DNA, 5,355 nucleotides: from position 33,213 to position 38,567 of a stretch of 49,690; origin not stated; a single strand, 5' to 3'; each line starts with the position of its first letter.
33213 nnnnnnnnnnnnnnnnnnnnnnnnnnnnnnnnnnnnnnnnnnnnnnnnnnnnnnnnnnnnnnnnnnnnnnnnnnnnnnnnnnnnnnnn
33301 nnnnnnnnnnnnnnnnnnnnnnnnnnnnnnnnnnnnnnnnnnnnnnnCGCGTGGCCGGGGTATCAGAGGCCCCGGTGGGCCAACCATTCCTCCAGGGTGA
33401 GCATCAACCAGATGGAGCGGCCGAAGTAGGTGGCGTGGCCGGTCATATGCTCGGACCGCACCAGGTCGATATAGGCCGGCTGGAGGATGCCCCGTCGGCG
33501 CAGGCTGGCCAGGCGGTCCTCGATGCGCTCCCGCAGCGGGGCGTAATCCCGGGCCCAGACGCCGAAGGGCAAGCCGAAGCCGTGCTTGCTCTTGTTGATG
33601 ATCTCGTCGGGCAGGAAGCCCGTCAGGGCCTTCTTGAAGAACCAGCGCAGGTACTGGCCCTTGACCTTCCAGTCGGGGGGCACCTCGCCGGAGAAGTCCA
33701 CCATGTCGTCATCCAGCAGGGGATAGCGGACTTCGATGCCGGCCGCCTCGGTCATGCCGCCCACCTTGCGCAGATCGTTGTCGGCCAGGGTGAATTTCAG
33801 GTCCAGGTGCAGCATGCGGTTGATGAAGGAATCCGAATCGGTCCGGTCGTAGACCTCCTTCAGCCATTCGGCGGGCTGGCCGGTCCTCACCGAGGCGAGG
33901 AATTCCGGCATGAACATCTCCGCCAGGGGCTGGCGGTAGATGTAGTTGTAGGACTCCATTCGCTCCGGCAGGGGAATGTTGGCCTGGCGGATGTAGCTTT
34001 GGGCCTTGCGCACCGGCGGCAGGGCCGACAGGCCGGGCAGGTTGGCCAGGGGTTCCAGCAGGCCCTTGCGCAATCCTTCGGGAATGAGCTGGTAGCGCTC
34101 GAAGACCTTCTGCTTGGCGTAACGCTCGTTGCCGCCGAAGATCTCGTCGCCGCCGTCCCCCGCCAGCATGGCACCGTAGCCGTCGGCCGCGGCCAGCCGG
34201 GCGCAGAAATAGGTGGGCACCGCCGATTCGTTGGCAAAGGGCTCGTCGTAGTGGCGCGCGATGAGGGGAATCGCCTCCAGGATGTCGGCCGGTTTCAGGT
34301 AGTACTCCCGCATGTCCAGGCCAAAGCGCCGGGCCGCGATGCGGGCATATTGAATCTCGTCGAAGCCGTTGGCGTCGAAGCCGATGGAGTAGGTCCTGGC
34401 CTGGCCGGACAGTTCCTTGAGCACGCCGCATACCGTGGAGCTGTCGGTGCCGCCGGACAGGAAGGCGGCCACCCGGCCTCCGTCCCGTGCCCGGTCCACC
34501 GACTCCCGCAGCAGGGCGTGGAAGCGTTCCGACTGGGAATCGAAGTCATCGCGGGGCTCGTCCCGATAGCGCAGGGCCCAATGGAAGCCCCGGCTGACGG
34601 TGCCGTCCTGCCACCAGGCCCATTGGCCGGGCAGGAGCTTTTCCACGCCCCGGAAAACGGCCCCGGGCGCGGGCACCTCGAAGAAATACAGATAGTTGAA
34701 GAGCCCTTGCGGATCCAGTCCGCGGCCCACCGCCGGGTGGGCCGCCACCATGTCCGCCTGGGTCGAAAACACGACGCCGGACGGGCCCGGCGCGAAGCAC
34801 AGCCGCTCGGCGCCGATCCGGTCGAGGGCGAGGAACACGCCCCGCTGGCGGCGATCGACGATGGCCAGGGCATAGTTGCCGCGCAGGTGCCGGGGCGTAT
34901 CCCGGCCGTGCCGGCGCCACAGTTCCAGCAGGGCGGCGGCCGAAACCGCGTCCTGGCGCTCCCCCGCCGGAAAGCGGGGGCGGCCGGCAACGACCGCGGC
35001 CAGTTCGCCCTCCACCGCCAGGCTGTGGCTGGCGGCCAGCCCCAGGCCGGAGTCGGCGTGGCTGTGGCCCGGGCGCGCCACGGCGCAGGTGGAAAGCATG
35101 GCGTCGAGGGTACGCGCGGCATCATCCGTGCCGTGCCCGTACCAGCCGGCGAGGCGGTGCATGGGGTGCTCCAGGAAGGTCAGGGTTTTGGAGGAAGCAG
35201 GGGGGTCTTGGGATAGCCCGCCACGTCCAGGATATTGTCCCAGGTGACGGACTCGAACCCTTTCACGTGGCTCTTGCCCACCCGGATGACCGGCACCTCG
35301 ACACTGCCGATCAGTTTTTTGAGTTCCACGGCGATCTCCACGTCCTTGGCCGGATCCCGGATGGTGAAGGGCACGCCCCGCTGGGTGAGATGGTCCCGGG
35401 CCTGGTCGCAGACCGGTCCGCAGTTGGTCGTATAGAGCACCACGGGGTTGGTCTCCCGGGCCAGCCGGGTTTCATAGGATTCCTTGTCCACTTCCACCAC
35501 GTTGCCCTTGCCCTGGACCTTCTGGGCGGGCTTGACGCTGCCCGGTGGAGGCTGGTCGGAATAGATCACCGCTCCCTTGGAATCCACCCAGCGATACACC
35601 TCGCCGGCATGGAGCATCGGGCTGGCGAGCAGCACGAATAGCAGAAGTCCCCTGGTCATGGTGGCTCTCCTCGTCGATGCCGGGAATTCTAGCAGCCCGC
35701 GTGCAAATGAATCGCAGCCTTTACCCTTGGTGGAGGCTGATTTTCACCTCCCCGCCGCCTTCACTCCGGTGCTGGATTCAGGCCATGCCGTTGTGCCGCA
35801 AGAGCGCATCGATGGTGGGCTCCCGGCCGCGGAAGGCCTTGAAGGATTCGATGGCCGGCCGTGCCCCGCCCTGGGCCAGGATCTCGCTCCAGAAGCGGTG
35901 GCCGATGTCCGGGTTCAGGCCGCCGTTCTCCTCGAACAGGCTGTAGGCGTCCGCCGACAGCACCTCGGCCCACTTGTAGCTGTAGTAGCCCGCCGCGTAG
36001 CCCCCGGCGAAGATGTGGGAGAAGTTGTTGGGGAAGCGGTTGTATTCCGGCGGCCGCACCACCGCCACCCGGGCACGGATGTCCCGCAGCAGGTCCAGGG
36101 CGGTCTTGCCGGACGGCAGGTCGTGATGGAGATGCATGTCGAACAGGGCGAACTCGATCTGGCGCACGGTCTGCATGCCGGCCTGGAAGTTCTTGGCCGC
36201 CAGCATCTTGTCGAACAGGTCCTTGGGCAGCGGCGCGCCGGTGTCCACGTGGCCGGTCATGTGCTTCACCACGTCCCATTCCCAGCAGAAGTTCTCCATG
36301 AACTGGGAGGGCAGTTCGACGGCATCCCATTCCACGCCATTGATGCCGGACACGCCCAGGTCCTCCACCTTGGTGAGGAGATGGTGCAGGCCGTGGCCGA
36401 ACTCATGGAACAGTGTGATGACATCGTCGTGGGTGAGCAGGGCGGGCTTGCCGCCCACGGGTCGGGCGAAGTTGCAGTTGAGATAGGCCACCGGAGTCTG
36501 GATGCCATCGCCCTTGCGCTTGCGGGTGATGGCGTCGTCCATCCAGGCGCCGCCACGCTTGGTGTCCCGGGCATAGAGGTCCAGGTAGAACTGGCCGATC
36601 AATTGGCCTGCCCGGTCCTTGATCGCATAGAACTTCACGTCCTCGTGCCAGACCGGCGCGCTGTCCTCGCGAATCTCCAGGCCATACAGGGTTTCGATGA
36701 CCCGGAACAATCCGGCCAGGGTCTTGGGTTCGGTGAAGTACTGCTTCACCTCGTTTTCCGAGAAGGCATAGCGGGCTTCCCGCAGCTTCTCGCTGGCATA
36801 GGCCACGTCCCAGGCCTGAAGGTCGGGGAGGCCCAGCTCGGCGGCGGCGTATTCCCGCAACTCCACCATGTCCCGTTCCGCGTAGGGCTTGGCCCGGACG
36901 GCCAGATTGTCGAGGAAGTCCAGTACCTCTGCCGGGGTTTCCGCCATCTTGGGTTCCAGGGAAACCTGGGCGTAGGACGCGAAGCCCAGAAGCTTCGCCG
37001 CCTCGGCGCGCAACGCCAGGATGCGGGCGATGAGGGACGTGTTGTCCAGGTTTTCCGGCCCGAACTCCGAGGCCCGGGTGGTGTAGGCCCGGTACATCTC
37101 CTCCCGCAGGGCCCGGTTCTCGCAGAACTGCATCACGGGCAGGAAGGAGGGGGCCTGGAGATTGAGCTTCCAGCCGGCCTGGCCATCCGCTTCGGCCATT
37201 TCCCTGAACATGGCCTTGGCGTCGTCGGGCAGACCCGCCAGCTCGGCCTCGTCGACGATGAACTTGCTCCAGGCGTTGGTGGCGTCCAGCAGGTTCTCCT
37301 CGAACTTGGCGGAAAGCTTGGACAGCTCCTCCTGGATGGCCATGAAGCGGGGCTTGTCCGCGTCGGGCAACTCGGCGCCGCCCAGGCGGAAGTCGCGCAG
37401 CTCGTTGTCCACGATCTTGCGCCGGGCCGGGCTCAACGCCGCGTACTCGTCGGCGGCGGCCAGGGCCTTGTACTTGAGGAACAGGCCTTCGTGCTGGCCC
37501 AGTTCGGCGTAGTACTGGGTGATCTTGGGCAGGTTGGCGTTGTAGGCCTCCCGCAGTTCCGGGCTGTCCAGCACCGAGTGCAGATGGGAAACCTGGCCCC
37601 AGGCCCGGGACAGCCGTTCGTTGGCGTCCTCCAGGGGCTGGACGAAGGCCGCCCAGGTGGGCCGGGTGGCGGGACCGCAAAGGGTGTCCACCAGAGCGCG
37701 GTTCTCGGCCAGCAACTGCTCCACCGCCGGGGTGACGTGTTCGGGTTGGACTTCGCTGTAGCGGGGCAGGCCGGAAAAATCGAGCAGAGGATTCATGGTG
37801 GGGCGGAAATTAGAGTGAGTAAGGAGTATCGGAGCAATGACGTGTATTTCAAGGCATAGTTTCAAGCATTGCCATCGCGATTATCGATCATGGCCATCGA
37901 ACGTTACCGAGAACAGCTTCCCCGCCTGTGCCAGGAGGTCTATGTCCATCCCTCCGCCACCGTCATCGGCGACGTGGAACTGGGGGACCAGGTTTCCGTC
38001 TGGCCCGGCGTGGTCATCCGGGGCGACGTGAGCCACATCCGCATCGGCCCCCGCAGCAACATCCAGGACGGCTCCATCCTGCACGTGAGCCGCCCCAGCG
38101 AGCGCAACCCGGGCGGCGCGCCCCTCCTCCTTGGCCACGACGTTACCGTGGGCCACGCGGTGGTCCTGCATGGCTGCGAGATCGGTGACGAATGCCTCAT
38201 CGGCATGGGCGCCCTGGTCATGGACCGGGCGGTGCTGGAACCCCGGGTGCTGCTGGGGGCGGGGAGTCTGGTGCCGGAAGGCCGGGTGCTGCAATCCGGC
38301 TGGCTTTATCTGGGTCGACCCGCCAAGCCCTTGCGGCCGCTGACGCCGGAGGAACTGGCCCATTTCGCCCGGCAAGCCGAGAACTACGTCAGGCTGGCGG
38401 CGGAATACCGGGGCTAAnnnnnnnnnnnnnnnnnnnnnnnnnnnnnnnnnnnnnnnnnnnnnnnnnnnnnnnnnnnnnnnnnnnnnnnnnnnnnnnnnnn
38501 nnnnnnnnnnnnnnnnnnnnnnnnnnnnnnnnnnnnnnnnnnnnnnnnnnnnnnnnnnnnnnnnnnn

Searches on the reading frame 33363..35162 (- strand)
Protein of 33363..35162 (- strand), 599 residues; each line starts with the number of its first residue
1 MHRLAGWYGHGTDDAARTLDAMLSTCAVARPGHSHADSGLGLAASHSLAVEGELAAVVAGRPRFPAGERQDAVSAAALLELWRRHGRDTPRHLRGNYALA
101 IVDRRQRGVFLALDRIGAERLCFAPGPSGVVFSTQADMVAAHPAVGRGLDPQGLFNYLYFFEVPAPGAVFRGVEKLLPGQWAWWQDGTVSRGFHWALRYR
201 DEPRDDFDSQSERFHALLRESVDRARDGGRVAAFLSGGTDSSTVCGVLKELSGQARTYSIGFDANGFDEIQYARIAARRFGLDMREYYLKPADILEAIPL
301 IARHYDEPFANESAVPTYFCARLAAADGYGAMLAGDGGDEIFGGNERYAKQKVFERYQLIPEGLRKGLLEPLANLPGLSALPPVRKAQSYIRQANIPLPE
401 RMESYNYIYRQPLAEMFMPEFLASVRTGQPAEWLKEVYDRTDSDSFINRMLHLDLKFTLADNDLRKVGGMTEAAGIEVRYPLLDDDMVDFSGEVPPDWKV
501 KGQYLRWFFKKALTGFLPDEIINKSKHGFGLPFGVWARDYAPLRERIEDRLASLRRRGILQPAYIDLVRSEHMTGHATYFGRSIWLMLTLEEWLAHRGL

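Call 4: search_protein_families(library=ncbifam, proteins=[window:33363-35162:-], max_evalue=0.001)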
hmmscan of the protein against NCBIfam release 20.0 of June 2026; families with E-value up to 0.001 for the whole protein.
window:33363-35162:- (599 aa): 6 families
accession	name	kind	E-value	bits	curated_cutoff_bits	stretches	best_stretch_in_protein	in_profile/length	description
TIGR03108.1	eps_aminotran_1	hypoth_equivalog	9.3e-84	282.2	816.9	1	77-595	103-626/628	XrtA/PEP-CTERM system amidotransferase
TIGR01536.1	asn_synth_AEB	equivalog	6.6e-68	229.9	267.1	1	78-529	105-517/517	asparagine synthase (glutamine-hydrolyzing)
TIGR03104.1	trio_amidotrans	equivalog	1.2e-59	202.1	570.1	2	77-351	103-386/589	N-acetylglutaminylglutamine amidotransferase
NF033535.1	lass_lactam_cya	exception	5e-28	98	525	2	77-342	103-376/668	lasso peptide isopeptide bond-forming cyclase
NF006949.0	PRK09431.1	equivalog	5.9e-27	94.4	499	2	169-351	168-364/554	asparagine synthase B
NF033561.1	macrolact_Ik_Al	subfamily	4.5e-14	52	300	1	94-525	80-488/561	albusnodin/ikarugamycin family macrolactam cyclase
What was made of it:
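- On XrtA/PEP-CTERM system amidotransferase (TIGR03108), for the AsnB-like gene 33363-35162: 282.2 bits against 816.9, and the match starts at profile position 103 (call 4).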

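Call 5: search_protein_families(library=pfam, proteins=[window:33363-35162:-], max_evalue=0.001)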
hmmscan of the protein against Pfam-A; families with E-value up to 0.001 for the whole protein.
window:33363-35162:- (599 aa): 3 families
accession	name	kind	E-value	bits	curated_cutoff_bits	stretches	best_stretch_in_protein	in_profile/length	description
PF00733.27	Asn_synthase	-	1.8e-81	275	21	1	215-594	3-353/354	Asparagine synthase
PF13537.11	GATase_7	-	3.3e-08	34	25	1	76-138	56-120/123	Glutamine amidotransferase domain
PF13522.11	GATase_6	-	7.8e-08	32.9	27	1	45-133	38-128/130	Glutamine amidotransferase domain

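Call 73: search_solved_structures(query=window:33363-35162:-, max_evalue=1e-10)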
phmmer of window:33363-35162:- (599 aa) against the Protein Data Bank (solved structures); distinct sequences matched with E-value up to 1e-10: 2.
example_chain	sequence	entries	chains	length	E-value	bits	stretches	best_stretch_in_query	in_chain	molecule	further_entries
7ylz_A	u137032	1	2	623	1.4e-12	50.6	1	86-271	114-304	hydroxyamidotransferase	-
1ct9_A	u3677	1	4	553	6.7e-12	48.4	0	161-350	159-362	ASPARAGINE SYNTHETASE B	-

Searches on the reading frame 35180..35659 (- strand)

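Call 4: search_protein_families(library=ncbifam, proteins=[window:35180-35659:-], max_evalue=0.001)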
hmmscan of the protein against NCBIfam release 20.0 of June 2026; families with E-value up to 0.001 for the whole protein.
window:35180-35659:- (159 aa): 6 families
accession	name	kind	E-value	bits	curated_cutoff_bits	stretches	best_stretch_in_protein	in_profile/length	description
TIGR02196.1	GlrX_YruB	hypoth_equivalog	3.2e-11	43.6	88.55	1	73-144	2-73/74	glutaredoxin-like protein, YruB-family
NF041212.1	Uxx_star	subfamily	1.5e-07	31.5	66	1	73-129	1-58/70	Uxx-star family glutaredoxin-like (seleno)protein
NF045501.1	HUGP_GUXX-star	exception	9.6e-07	28.5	325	1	64-133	158-228/236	HUGP/GUXX-star fusion selenoprotein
TIGR02181.1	GRX_bact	equivalog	2e-06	27.9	90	1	73-137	1-66/80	glutaredoxin 3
NF047338.1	gluta_UXX_star_3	exception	5.3e-06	26.4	97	1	73-127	1-56/70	UXX-star (seleno)protein family 3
TIGR02200.1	GlrX_actino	hypoth_equivalog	0.0008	19.8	89.5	0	73-131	2-61/77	mycoredoxin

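Call 5: search_protein_families(library=pfam, proteins=[window:35180-35659:-], max_evalue=0.001)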
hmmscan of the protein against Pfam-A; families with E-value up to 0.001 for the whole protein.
window:35180-35659:- (159 aa): 2 families
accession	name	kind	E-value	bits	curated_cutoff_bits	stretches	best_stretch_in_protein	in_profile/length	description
PF13511.11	DUF4124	-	4.6e-11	43.2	22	1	9-46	2-39/56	Domain of unknown function (DUF4124)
PF00462.30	Glutaredoxin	-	7.5e-09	36.1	22.9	1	73-132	1-60/60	Glutaredoxin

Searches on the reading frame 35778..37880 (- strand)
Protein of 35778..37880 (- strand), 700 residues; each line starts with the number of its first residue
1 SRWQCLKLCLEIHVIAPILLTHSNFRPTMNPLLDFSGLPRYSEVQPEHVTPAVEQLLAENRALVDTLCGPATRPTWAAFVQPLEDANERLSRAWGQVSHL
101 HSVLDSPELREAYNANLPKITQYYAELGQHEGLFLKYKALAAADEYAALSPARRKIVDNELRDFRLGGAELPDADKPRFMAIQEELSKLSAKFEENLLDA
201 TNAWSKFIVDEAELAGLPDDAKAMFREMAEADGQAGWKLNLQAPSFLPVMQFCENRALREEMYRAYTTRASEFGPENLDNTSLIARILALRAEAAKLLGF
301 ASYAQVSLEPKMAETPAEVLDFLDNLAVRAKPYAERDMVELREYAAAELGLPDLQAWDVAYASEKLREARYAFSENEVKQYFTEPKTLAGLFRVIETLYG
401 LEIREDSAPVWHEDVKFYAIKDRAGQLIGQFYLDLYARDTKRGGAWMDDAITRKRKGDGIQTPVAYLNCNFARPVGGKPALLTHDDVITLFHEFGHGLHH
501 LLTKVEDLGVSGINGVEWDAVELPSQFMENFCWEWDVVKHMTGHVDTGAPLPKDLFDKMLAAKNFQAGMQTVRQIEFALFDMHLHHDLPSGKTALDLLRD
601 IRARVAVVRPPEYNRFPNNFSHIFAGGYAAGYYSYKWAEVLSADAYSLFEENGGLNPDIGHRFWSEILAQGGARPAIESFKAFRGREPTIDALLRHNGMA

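Call 9: search_protein_families(library=ncbifam, proteins=[window:35778-37880:-], max_evalue=0.00001)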
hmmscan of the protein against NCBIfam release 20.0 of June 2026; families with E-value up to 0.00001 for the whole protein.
window:35778-37880:- (700 aa): 3 families
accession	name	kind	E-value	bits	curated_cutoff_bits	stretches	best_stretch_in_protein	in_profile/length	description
NF008159.0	PRK10911.1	equivalog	3.6e-260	864.9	927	1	29-699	2-678/680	oligopeptidase A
NF007624.0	PRK10280.1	equivalog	1.9e-115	386.6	944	1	28-699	3-679/681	peptidyl-dipeptidase Dcp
TIGR02289.1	M3_not_pepF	subfamily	2.2e-06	26.6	442.35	0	483-535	334-384/549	M3 family oligoendopeptidase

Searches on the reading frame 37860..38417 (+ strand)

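Call 9: search_protein_families(library=ncbifam, proteins=[window:37860-38417:+], max_evalue=0.00001)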
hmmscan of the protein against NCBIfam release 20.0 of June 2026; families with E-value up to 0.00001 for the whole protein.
window:37860-38417:+ (185 aa): 10 families
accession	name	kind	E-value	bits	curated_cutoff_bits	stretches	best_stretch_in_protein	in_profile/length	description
NF050158.1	CarbAnhydGPos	equivalog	2.6e-47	160.7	250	1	13-184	2-166/172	gamma carbonic anhydrase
TIGR02287.1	PaaY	equivalog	5.4e-32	111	319.6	1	21-181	9-162/192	phenylacetic acid degradation protein PaaY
NF010150.1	PRK13627.1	equivalog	6.7e-26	91.2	305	1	16-182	6-165/196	carnitine operon protein CaiE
NF040597.1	carb_anhyd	equivalog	9.8e-17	61.3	380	1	20-147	60-205/248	carbonic anhydrase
NF053794.1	beta_CO2some_M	equivalog_domain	3.1e-15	56.2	550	1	21-125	20-129/320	beta-carboxysome scaffolding protein CcmM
TIGR03570.1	NeuD_NnaD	subfamily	7.2e-12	45.3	160.8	1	94-156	141-202/202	NeuD/PglB/VioB family sugar acetyltransferase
NF002060.0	PRK00892.1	subfamily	3.6e-08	32.9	207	0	24-71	117-179/345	UDP-3-O-(3-hydroxymyristoyl)glucosamine N-acyltransferase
TIGR01853.1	lipid_A_lpxD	equivalog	3.7e-08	32.7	242.5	0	92-138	126-173/325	UDP-3-O-(3-hydroxymyristoyl)glucosamine N-acyltransferase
NF010935.0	PRK14355.1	equivalog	7.2e-07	28.2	718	0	29-132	258-347/459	bifunctional UDP-N-acetylglucosamine diphosphorylase/glucosamine-1-phosphate N-acetyltransferase GlmU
NF053793.1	beta_CO2some_N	equivalog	7.8e-06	25.7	100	0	32-138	13-112/118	beta-carboxysome scaffolding protein CcmN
